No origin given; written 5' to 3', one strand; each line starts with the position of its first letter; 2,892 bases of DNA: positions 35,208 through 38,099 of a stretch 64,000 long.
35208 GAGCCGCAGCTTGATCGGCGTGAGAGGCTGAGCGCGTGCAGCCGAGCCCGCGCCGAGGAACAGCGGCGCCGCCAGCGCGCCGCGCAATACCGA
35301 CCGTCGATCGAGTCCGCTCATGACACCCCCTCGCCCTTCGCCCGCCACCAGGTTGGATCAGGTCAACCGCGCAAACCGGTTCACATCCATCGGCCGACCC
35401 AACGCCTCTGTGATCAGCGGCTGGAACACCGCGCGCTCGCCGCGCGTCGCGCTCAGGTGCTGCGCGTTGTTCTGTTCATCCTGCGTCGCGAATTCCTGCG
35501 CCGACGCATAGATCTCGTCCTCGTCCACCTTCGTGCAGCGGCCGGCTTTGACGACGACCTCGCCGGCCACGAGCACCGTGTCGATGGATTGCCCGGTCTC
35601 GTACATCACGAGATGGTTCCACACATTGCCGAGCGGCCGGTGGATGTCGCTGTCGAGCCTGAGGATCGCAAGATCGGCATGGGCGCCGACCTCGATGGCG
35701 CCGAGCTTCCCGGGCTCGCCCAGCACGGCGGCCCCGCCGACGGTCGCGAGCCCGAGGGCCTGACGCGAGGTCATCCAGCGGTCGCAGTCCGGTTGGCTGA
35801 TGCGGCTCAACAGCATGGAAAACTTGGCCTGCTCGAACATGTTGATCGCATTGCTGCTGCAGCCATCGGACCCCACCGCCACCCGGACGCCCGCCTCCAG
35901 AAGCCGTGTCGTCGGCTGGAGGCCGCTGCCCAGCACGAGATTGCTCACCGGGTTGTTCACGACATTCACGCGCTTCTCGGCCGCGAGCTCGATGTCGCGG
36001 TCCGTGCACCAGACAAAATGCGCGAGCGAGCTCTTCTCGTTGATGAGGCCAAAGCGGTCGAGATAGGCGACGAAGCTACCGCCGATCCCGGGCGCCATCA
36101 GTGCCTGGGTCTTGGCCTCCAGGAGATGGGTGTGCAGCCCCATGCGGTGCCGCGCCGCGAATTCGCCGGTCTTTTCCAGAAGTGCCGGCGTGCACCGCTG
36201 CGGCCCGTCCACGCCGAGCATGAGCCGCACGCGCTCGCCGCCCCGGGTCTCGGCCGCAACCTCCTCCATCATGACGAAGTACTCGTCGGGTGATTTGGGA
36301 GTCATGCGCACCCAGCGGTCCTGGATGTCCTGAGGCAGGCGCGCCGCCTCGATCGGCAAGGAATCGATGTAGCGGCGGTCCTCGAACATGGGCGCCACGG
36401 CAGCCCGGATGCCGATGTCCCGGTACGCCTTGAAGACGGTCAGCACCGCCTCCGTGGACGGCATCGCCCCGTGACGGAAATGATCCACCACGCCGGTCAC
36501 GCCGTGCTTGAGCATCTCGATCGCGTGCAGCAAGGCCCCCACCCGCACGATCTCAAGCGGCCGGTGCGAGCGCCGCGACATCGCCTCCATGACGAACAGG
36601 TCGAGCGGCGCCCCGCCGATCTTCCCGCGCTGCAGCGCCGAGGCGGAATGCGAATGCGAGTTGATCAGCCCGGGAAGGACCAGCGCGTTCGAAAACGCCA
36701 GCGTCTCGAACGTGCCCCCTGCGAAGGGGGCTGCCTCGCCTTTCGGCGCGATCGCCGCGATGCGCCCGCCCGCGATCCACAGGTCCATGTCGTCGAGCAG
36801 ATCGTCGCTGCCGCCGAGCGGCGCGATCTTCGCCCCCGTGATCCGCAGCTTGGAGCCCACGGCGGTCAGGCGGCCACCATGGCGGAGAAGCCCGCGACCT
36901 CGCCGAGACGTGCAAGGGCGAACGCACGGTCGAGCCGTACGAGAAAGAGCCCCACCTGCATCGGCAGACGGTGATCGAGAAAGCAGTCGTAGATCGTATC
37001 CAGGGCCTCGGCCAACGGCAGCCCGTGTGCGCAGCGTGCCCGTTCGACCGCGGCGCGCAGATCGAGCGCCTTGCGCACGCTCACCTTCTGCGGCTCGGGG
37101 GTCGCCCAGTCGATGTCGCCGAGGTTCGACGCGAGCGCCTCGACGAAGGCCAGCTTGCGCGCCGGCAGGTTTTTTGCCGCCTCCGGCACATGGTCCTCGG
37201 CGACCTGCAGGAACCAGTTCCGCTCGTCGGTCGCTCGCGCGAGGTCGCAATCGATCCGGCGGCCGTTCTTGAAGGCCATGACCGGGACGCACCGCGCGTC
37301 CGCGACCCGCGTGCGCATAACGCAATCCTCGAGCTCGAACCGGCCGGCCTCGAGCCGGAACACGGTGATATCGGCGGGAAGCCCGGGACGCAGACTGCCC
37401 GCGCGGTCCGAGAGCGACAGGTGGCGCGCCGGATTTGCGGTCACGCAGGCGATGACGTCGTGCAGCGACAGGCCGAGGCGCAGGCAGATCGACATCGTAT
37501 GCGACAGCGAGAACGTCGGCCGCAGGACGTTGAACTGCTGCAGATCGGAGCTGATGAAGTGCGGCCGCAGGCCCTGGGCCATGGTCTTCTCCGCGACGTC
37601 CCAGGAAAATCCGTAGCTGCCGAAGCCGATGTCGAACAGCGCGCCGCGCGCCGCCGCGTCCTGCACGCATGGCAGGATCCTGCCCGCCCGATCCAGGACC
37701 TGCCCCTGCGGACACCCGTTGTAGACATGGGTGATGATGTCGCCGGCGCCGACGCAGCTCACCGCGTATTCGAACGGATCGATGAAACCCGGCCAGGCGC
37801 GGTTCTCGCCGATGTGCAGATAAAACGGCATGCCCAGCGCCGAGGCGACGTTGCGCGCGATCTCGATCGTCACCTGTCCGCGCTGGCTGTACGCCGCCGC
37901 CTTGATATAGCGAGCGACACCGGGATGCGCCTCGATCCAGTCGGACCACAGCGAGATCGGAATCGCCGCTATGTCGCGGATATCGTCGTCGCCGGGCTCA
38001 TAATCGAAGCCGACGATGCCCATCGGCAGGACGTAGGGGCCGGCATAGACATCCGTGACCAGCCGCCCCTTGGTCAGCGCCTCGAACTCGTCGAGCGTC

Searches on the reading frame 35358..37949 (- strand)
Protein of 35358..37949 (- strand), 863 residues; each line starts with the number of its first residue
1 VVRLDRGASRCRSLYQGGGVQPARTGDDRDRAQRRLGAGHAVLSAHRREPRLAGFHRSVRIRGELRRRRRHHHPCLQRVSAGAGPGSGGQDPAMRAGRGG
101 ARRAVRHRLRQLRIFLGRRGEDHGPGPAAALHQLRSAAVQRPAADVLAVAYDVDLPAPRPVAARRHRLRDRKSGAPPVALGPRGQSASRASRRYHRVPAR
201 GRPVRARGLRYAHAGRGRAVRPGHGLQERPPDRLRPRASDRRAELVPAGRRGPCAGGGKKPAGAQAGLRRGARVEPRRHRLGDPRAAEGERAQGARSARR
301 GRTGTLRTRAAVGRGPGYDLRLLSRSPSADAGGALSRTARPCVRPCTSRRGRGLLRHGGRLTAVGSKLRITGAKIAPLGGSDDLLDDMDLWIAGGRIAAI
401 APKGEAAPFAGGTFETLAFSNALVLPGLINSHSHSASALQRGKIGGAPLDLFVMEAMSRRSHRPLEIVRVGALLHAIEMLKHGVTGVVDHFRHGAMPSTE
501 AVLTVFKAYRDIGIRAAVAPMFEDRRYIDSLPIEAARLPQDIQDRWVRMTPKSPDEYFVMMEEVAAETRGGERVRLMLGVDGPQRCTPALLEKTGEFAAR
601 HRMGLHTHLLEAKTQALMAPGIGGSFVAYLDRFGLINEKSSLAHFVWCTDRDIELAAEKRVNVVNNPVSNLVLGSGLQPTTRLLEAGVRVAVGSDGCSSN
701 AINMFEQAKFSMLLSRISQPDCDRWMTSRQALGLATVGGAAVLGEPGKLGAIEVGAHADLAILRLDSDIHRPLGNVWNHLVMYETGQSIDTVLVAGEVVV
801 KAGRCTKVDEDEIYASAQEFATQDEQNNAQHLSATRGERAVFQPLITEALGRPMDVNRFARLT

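Call 10: search_protein_families(library=pfam, proteins=[window:35358-37949:-])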
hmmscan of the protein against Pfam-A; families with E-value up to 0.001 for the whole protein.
window:35358-37949:- (863 aa): 2 families
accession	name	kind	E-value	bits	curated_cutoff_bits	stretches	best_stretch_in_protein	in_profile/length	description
PF01979.26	Amidohydro_1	-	1.5e-44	153.1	25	1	423-799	1-345/345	Amidohydrolase family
PF07969.17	Amidohydro_3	-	7.5e-14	52.5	29.7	1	531-799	201-471/472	Amidohydrolase family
